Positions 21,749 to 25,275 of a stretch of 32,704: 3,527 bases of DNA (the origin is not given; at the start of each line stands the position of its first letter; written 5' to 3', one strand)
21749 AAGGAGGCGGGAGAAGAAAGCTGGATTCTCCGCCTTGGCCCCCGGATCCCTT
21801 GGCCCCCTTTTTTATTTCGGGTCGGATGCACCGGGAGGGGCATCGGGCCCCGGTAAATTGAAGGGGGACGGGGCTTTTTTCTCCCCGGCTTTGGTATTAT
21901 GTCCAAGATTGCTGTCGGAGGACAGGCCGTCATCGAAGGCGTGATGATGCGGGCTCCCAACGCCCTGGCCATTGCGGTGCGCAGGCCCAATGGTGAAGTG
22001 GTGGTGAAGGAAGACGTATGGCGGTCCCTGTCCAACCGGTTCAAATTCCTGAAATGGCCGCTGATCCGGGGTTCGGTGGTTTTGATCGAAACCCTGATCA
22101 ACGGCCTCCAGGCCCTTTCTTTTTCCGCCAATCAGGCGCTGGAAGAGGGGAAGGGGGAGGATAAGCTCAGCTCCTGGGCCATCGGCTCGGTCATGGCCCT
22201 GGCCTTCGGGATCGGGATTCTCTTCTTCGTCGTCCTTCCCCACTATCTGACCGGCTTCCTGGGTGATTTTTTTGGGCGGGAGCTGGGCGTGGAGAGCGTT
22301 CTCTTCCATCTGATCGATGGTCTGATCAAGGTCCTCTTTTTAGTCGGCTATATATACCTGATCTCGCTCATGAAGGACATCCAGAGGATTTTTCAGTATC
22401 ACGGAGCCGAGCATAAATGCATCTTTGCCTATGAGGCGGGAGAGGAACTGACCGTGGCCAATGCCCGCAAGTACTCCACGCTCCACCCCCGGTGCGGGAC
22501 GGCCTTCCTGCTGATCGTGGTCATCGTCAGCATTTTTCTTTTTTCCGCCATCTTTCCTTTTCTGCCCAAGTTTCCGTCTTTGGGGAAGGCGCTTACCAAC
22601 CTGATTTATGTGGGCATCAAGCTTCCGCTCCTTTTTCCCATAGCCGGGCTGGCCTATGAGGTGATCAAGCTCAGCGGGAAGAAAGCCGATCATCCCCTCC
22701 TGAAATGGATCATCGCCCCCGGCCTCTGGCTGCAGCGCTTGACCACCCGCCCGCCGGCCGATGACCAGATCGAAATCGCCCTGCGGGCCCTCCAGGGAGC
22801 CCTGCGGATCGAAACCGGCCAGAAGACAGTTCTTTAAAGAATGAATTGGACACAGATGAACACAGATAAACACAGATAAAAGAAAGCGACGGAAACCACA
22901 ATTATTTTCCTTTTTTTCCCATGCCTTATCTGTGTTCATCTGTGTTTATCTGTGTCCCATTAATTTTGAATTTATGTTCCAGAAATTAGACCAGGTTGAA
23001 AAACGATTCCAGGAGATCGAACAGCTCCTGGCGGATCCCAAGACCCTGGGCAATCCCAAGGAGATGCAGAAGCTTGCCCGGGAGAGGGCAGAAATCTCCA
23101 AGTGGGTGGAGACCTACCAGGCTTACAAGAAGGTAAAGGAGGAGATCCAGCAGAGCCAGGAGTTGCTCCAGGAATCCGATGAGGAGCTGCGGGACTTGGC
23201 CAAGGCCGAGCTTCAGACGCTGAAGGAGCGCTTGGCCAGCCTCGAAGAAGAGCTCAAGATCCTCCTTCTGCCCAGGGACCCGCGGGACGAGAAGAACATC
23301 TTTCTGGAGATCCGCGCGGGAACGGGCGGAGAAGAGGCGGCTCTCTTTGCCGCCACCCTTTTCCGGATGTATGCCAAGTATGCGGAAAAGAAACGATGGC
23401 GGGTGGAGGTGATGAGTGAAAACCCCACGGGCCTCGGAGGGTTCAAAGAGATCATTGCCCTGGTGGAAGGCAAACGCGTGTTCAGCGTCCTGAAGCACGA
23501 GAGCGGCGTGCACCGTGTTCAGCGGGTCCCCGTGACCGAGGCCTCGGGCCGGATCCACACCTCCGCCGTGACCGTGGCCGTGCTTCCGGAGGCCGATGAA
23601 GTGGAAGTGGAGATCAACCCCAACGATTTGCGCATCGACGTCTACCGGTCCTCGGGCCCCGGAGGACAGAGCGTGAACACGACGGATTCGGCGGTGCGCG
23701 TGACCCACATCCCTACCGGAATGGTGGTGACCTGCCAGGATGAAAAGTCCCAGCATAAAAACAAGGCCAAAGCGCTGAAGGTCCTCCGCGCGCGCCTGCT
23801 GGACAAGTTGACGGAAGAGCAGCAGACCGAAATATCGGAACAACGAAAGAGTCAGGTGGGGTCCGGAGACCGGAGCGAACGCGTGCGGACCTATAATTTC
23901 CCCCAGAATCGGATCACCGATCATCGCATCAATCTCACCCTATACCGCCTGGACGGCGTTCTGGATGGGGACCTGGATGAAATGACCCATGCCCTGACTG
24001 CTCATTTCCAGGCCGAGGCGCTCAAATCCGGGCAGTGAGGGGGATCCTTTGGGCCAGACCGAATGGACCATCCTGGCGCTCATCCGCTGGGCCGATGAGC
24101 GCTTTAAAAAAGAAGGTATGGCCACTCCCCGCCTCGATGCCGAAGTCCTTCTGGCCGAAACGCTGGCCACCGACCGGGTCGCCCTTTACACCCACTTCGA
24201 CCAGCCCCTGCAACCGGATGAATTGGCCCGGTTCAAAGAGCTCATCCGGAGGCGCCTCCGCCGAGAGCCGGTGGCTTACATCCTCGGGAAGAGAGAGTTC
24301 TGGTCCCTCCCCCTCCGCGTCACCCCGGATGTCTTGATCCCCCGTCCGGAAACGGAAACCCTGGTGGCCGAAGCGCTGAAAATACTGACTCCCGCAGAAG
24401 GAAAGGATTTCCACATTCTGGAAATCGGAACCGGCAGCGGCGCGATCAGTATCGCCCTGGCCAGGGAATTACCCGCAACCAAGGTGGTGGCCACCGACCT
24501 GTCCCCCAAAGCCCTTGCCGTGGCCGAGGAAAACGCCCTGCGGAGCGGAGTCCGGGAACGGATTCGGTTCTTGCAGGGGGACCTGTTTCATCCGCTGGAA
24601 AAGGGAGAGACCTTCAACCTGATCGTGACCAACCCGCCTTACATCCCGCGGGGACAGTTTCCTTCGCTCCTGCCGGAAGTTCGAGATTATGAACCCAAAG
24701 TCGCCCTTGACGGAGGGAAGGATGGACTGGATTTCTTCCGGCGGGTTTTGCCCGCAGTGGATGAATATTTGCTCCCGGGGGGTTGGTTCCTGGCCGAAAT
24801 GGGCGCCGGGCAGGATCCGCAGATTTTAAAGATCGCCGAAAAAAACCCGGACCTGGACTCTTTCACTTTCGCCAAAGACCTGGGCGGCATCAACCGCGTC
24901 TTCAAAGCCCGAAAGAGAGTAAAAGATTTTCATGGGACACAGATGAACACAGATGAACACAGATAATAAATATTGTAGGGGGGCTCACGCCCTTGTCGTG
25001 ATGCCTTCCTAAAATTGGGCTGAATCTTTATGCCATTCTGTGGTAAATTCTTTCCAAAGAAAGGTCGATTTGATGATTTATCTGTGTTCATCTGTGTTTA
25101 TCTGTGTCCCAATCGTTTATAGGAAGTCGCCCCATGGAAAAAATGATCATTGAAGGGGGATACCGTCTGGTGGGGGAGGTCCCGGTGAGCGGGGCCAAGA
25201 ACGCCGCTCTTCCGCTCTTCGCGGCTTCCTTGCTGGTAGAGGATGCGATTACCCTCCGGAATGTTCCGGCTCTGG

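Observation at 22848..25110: Family of inverted 3x10-bp (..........) arrays forming ~30-bp-stem hairpins that end just upstream of start codons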

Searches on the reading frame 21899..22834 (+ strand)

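Call 97: search_protein_families(library=pfam, proteins=[window:21899-22834:+], max_evalue=0.00001)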
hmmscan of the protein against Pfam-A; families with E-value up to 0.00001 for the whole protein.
window:21899-22834:+ (312 aa): 1 family
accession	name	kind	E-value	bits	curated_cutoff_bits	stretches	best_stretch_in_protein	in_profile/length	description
PF07136.16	DUF1385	-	5e-83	278.3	22.1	1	53-302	1-225/227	Protein of unknown function (DUF1385)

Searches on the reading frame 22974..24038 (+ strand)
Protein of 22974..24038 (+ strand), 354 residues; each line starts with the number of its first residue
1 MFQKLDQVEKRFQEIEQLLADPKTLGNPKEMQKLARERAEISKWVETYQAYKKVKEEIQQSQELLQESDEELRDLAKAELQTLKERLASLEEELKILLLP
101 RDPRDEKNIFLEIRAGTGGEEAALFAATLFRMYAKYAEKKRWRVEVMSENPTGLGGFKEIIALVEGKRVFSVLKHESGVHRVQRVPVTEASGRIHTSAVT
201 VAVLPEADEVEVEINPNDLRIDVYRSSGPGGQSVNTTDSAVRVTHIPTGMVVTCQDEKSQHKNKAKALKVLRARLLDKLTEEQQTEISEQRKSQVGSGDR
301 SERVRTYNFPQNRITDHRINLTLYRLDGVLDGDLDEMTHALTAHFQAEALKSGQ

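Call 23: find_encoding_contigs(protein=window:22974-24038:+, flank=6000, max_places=6)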
Protein window:22974-24038:+ (354 aa): no gene with exactly this product is on record in the collection.

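Call 97: search_protein_families(library=pfam, proteins=[window:22974-24035:+], max_evalue=0.00001)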
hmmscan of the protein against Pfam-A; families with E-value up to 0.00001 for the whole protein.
window:22974-24035:+ (354 aa): 2 families
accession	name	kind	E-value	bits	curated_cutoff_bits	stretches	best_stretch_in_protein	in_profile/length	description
PF03462.23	PCRF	-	1.9e-76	256.6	24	1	9-201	2-194/194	PCRF domain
PF00472.26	RF-1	-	5.3e-45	152.6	35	1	208-318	1-116/116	RF-1 domain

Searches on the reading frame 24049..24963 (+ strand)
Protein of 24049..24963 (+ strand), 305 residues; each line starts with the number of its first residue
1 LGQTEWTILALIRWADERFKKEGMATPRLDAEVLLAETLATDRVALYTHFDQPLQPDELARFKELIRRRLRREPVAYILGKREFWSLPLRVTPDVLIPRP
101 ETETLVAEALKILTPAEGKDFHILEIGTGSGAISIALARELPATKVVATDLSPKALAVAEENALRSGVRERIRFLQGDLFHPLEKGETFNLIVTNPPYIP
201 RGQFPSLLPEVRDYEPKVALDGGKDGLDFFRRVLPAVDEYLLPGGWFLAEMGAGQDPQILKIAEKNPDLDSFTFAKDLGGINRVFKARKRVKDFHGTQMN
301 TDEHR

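Call 25: find_homologous_proteins(query=window:24049-24963:+, max_evalue=1e-40)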
Query window:24049-24963:+ (305 aa): 7025 proteins with E <= 1e-40 among 8000 candidates; the best 120 are listed.
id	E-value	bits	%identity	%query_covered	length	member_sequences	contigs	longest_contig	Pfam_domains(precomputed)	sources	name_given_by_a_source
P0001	4.5e-200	682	100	100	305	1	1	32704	PF12847.14,PF08241.19,PF13847.13,PF06325.20,PF05175.21,PF03602.22,PF13649.13,PF02390.24,PF01170.25,PF00891.25,PF17827.7,PF08242.19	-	-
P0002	1.7e-199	680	99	100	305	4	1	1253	PF12847.14,PF08241.19,PF13847.13,PF06325.20,PF05175.21,PF03602.22,PF13649.13,PF02390.24,PF01170.25,PF00891.25,PF17827.7,PF08242.19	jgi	jgi:release factor glutamine methyltransferase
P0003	5.1e-199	678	99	100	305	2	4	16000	PF12847.14,PF08241.19,PF13847.13,PF06325.20,PF05175.21,PF03602.22,PF13649.13,PF02390.24,PF01170.25,PF00891.25,PF17827.7,PF08242.19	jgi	jgi:release factor glutamine methyltransferase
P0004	1.8e-183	627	96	96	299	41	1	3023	PF12847.14,PF08241.19,PF13847.13,PF06325.20,PF05175.21,PF03602.22,PF13649.13,PF02390.24,PF01170.25,PF00891.25,PF17827.7,PF08242.19,PF10294.16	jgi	-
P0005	1.0e-173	595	91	96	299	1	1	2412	PF01596.24,PF12847.14,PF08241.19,PF13847.13,PF06325.20,PF05175.21,PF03602.22,PF13649.13,PF02390.24,PF01170.25,PF00891.25,PF09445.17,PF17827.7,PF08242.19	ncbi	-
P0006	3.8e-171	587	90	95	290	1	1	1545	PF12847.14,PF08241.19,PF13847.13,PF06325.20,PF05175.21,PF03602.22,PF13649.13,PF01170.25,PF00891.25,PF17827.7,PF08242.19,PF10294.16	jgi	-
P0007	7.6e-171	586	91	95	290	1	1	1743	PF12847.14,PF08241.19,PF13847.13,PF06325.20,PF05175.21,PF03602.22,PF13649.13,PF01170.25,PF00891.25,PF17827.7,PF08242.19,PF10294.16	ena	-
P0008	2.2e-168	578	89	95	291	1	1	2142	PF12847.14,PF08241.19,PF13847.13,PF06325.20,PF05175.21,PF03602.22,PF13649.13,PF02390.24,PF01170.25,PF17827.7,PF08242.19,PF10294.16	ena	-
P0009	4.3e-168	577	89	95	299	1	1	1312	PF13489.13,PF12847.14,PF08241.19,PF13847.13,PF06325.20,PF05175.21,PF03602.22,PF13649.13,PF02390.24,PF01170.25,PF00891.25,PF17827.7,PF08242.19,PF10294.16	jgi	jgi:release factor glutamine methyltransferase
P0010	4.7e-167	573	89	95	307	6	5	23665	PF13489.13,PF12847.14,PF08241.19,PF13847.13,PF06325.20,PF05175.21,PF03602.22,PF13649.13,PF01170.25,PF00891.25,PF01135.26,PF09445.17,PF17827.7,PF08242.19,PF10294.16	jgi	jgi:release factor glutamine methyltransferase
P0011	1.1e-166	572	89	94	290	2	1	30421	PF13847.13,PF06325.20,PF05175.21,PF13649.13,PF17827.7,PF08241.19,PF08242.19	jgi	jgi:release factor glutamine methyltransferase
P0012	1.4e-166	572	86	100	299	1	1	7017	PF12847.14,PF08241.19,PF13847.13,PF06325.20,PF05175.21,PF03602.22,PF13649.13,PF01170.25,PF00891.25,PF17827.7,PF08242.19,PF10294.16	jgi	-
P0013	3.2e-166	571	86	100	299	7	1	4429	PF13847.13,PF06325.20,PF05175.21,PF03602.22,PF13649.13,PF01170.25,PF12847.14,PF17827.7,PF08241.19,PF08242.19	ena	-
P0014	8.2e-166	569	88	95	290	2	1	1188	PF13489.13,PF12847.14,PF08241.19,PF13847.13,PF06325.20,PF05175.21,PF03602.22,PF13649.13,PF01170.25,PF00891.25,PF17827.7,PF08242.19,PF10294.16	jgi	-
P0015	1.2e-164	565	88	95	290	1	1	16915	PF13489.13,PF08241.19,PF13847.13,PF06325.20,PF05175.21,PF03602.22,PF13649.13,PF01170.25,PF00891.25,PF01135.26,PF17827.7,PF08242.19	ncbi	ncbi:MAG: peptide chain release factor N(5)-glutamine methyltransferase [Planctomycetaceae bacterium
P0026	6.1e-152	524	79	96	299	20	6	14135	PF13489.13,PF02475.24,PF08241.19,PF13847.13,PF06325.20,PF05175.21,PF03602.22,PF13649.13,PF01170.25,PF00891.25,PF17827.7,PF08242.19,PF10294.16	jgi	jgi:release factor glutamine methyltransferase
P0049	2.1e-145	502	78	95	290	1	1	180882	PF13847.13,PF06325.20,PF05175.21,PF03602.22,PF13649.13,PF01170.25,PF12847.14,PF17827.7,PF08241.19,PF08242.19,PF10294.16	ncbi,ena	-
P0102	4.7e-131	455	72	95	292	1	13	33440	PF13847.13,PF06325.20,PF05175.21,PF13649.13,PF01170.25,PF17827.7,PF08241.19,PF08242.19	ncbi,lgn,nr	ncbi:MAG: peptide chain release factor N(5)-glutamine methyltransferase [Deltaproteobacteria bacteri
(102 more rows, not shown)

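Call 27: find_encoding_contigs(protein=P0011, flank=4000, max_places=1)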
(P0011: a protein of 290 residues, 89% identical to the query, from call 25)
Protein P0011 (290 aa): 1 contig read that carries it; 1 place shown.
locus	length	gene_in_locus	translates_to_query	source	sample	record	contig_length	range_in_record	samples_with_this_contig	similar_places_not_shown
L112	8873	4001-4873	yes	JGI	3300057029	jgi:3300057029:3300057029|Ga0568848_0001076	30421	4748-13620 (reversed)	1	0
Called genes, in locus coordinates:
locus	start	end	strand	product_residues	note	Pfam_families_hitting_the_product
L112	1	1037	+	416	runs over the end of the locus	PF07498:Rho_N, PF07497:Rho_RNA_bind, PF00006:ATP-synt_ab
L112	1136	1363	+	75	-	PF01197:Ribosomal_L31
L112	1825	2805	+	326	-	PF07136:DUF1385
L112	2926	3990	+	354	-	PF03462:PCRF, PF00472:RF-1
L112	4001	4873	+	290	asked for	PF17827:PrmC_N, PF05175:MTS, PF06325:PrmA, PF13847:Methyltransf_31, PF08241:Methyltransf_11 (weak), PF08242:Methyltransf_12, PF13649:Methyltransf_25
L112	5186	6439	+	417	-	PF00275:EPSP_synthase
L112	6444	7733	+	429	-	PF00815:Histidinol_dh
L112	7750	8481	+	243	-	PF01925:TauE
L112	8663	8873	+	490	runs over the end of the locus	PF01743:PolyA_pol, PF12627:PolyA_pol_RNAbd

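Call 28: find_encoding_contigs(protein=P0010, flank=4000, max_places=1)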
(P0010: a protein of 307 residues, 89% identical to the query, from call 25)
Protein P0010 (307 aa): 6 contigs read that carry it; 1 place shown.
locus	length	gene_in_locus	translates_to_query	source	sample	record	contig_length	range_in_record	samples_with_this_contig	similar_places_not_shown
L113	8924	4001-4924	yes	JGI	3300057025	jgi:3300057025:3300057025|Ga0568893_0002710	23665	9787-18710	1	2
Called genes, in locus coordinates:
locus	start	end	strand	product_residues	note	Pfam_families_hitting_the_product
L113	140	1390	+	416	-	PF07498:Rho_N, PF07497:Rho_RNA_bind, PF00006:ATP-synt_ab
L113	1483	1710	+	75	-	PF01197:Ribosomal_L31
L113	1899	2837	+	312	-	PF07136:DUF1385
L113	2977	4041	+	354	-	PF03462:PCRF, PF00472:RF-1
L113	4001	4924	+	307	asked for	PF17827:PrmC_N, PF01135:PCMT (weak), PF05175:MTS, PF06325:PrmA, PF13847:Methyltransf_31, PF08241:Methyltransf_11, PF08242:Methyltransf_12, PF13649:Methyltransf_25, +7 more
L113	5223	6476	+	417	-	PF00275:EPSP_synthase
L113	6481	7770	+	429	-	PF00815:Histidinol_dh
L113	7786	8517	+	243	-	PF01925:TauE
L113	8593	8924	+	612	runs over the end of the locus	PF00270:DEAD, PF00271:Helicase_C, PF16124:RecQ_Zn_bind, PF09382:RQC, PF00570:HRDC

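Call 29: find_encoding_contigs(protein=P0015, flank=4000, max_places=1)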
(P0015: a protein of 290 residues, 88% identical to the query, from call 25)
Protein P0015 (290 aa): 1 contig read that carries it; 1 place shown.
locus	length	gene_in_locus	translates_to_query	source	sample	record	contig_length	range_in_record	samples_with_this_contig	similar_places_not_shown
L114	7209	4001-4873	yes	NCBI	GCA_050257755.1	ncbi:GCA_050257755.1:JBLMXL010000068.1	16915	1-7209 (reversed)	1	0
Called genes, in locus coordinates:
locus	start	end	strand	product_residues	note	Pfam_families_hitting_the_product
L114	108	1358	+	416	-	PF07498:Rho_N, PF07497:Rho_RNA_bind, PF00006:ATP-synt_ab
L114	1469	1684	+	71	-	PF01197:Ribosomal_L31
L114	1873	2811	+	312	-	PF07136:DUF1385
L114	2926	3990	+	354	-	PF03462:PCRF, PF00472:RF-1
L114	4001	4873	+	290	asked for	PF17827:PrmC_N, PF05175:MTS, PF06325:PrmA, PF13847:Methyltransf_31, PF01170:UPF0020, PF08241:Methyltransf_11, PF08242:Methyltransf_12, PF13649:Methyltransf_25, +4 more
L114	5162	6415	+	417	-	PF00275:EPSP_synthase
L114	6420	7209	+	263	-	PF00815:Histidinol_dh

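Call 30: find_encoding_contigs(protein=P0012, flank=4000, max_places=1)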
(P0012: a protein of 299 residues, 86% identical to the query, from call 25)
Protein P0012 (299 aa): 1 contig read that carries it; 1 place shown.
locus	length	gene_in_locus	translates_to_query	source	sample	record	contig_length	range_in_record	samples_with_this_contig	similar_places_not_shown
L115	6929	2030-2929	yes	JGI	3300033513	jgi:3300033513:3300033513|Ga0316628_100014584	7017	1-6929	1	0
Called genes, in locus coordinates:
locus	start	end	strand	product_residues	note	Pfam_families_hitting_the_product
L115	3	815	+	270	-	?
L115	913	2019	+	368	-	PF03462:PCRF, PF00472:RF-1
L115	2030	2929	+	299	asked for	PF17827:PrmC_N, PF03602:Cons_hypoth95 (weak), PF06325:PrmA, PF05175:MTS, PF13847:Methyltransf_31, PF08241:Methyltransf_11, PF08242:Methyltransf_12, PF13649:Methyltransf_25, +4 more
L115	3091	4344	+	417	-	PF00275:EPSP_synthase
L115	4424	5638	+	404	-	PF00815:Histidinol_dh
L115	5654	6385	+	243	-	PF01925:TauE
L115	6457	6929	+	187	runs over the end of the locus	?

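Call 32: find_encoding_contigs(protein=P0049, flank=4000, max_places=1)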
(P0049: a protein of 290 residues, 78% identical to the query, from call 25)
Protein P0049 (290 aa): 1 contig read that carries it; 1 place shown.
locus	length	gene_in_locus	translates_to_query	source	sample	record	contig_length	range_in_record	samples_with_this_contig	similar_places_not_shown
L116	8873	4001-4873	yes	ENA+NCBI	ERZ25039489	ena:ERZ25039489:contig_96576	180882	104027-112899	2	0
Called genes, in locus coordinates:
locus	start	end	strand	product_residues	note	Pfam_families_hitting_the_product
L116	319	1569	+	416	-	PF07498:Rho_N, PF07497:Rho_RNA_bind, PF00006:ATP-synt_ab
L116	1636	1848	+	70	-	PF01197:Ribosomal_L31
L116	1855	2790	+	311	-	PF07136:DUF1385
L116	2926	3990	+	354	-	PF03462:PCRF, PF00472:RF-1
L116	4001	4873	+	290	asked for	PF17827:PrmC_N, PF03602:Cons_hypoth95 (weak), PF05175:MTS, PF06325:PrmA, PF13847:Methyltransf_31, PF08241:Methyltransf_11, PF08242:Methyltransf_12, PF13649:Methyltransf_25, +3 more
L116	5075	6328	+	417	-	PF00275:EPSP_synthase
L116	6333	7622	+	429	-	PF00815:Histidinol_dh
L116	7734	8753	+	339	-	PF04851:ResIII (weak), PF00270:DEAD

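Call 33: find_encoding_contigs(protein=P0102, flank=4000, max_places=1)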
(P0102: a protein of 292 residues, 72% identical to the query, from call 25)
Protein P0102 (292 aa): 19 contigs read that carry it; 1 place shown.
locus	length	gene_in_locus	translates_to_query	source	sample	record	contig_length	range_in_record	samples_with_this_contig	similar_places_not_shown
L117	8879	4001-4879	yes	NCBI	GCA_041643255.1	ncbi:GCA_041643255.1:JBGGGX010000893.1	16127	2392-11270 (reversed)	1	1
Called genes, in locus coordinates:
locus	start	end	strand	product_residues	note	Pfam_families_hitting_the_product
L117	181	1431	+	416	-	PF07498:Rho_N, PF07497:Rho_RNA_bind, PF00006:ATP-synt_ab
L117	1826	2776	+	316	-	PF07136:DUF1385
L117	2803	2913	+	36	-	-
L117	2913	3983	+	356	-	PF03462:PCRF, PF00472:RF-1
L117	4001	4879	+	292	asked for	PF17827:PrmC_N, PF06325:PrmA, PF05175:MTS, PF13847:Methyltransf_31, PF01170:UPF0020 (weak), PF08241:Methyltransf_11 (weak), PF08242:Methyltransf_12, PF13649:Methyltransf_25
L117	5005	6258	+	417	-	PF00275:EPSP_synthase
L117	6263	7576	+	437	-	PF00815:Histidinol_dh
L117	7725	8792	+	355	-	-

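Call 34: find_encoding_contigs(protein=P0026, flank=4000, max_places=1)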
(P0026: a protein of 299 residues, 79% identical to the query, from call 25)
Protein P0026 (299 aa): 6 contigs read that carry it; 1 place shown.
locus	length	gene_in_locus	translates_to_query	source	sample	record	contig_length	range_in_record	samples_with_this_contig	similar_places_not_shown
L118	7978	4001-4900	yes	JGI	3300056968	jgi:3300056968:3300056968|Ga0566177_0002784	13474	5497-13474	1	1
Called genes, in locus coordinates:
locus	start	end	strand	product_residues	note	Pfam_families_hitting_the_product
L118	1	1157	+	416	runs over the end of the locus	PF07498:Rho_N, PF07497:Rho_RNA_bind, PF00006:ATP-synt_ab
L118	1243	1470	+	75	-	PF01197:Ribosomal_L31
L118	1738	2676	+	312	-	PF07136:DUF1385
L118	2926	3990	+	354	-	PF03462:PCRF, PF00472:RF-1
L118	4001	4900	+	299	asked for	PF17827:PrmC_N, PF03602:Cons_hypoth95 (weak), PF05175:MTS, PF06325:PrmA, PF13847:Methyltransf_31, PF08241:Methyltransf_11, PF08242:Methyltransf_12, PF13649:Methyltransf_25, +5 more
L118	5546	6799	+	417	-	PF00275:EPSP_synthase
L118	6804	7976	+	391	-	?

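Call 45: find_encoding_contigs(protein=P0004, flank=3000, max_places=2)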
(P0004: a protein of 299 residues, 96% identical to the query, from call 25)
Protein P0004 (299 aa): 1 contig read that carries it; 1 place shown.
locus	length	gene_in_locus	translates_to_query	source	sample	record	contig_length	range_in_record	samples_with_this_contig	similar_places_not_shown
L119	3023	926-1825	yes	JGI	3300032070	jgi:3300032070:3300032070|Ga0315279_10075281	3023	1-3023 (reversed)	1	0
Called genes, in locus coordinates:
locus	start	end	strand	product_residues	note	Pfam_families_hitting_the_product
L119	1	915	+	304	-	?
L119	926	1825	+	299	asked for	PF17827:PrmC_N, PF03602:Cons_hypoth95 (weak), PF06325:PrmA, PF05175:MTS, PF13847:Methyltransf_31, PF08241:Methyltransf_11, PF08242:Methyltransf_12, PF13649:Methyltransf_25, +5 more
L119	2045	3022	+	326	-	?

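Call 86: find_encoding_contigs(protein=P0011, flank=10000, max_places=1)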
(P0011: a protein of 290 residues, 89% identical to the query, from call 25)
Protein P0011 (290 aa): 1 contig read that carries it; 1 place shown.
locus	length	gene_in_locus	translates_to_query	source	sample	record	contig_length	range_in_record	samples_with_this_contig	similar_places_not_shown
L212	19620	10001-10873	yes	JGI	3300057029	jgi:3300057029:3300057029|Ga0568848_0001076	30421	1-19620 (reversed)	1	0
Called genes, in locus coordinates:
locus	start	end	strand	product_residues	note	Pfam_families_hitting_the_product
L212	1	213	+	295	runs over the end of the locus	PF00231:ATP-synt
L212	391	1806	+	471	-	PF02874:ATP-synt_ab_N, PF00006:ATP-synt_ab, PF22919:ATP-synt_VA_C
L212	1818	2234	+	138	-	PF02823:ATP-synt_DE_N, PF00401:ATP-synt_DE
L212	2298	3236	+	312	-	PF01734:Patatin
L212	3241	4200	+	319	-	PF01479:S4, PF00849:PseudoU_synth_2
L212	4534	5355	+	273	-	PF02578:Cu-oxidase_4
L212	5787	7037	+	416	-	PF07498:Rho_N, PF07497:Rho_RNA_bind, PF00006:ATP-synt_ab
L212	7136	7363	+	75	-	PF01197:Ribosomal_L31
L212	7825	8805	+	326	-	PF07136:DUF1385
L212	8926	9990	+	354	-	PF03462:PCRF, PF00472:RF-1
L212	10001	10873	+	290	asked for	PF17827:PrmC_N, PF05175:MTS, PF06325:PrmA, PF13847:Methyltransf_31, PF08241:Methyltransf_11 (weak), PF08242:Methyltransf_12, PF13649:Methyltransf_25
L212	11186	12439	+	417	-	PF00275:EPSP_synthase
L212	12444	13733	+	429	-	PF00815:Histidinol_dh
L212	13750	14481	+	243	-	PF01925:TauE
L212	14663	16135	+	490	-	PF01743:PolyA_pol, PF12627:PolyA_pol_RNAbd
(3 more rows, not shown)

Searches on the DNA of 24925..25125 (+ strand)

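Call 91: search_dna_similar(query=window:24925-25125:+, collection=plasmids, mode=distant, max_evalue=0.001, max_rows=15)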
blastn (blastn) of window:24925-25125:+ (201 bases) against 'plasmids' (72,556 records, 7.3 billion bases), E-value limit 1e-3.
Records with a match: 1; places in all: 2; records where one place covers at least 80% of the query: 0.
Best place of each record, by identity: 90-95% 1.
By first word of the organism name: Candidatus 1.
By predicted mobility (MOB-suite, as given by PLSDB): non-mobilizable 1.
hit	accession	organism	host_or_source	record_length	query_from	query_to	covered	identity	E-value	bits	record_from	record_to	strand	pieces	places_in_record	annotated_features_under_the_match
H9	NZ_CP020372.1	Candidatus Thiodictyon syntrophicum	meromictic lake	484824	149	182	17%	94.1%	9e-5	54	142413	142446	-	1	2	none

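Call 92: search_dna_similar(query=window:24925-25125:+, collection=phages, mode=distant, max_evalue=0.001, max_rows=15)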
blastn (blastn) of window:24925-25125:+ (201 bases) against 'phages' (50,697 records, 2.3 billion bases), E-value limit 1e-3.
No match.

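Call 93: get_annotated_region(hit=H9, flank=1500)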
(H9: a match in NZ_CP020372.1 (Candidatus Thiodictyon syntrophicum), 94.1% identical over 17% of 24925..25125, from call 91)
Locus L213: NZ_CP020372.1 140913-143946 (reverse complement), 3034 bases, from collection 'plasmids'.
description: Candidatus Thiodictyon syntrophicum strain Cad16T plasmid pTs485, complete sequence
organism: Candidatus Thiodictyon syntrophicum (NCBI taxid 1166950)
taxonomy: Bacteria; Pseudomonadota; Gammaproteobacteria; Chromatiales; Chromatiaceae; Thiodictyon; Candidatus Thiodictyon syntrophicum
host: -; source: meromictic lake; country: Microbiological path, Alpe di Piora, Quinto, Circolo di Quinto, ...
typing (MOB-suite, as given by PLSDB): non-mobilizable
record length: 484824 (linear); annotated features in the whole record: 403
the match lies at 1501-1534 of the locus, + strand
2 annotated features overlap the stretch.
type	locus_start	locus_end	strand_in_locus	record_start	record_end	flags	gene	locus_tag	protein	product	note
CDS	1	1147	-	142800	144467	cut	-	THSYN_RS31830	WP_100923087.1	formylmethanofuran dehydrogenase subunit A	-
CDS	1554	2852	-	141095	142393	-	-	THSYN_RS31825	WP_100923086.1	formylmethanofuran dehydrogenase subunit B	-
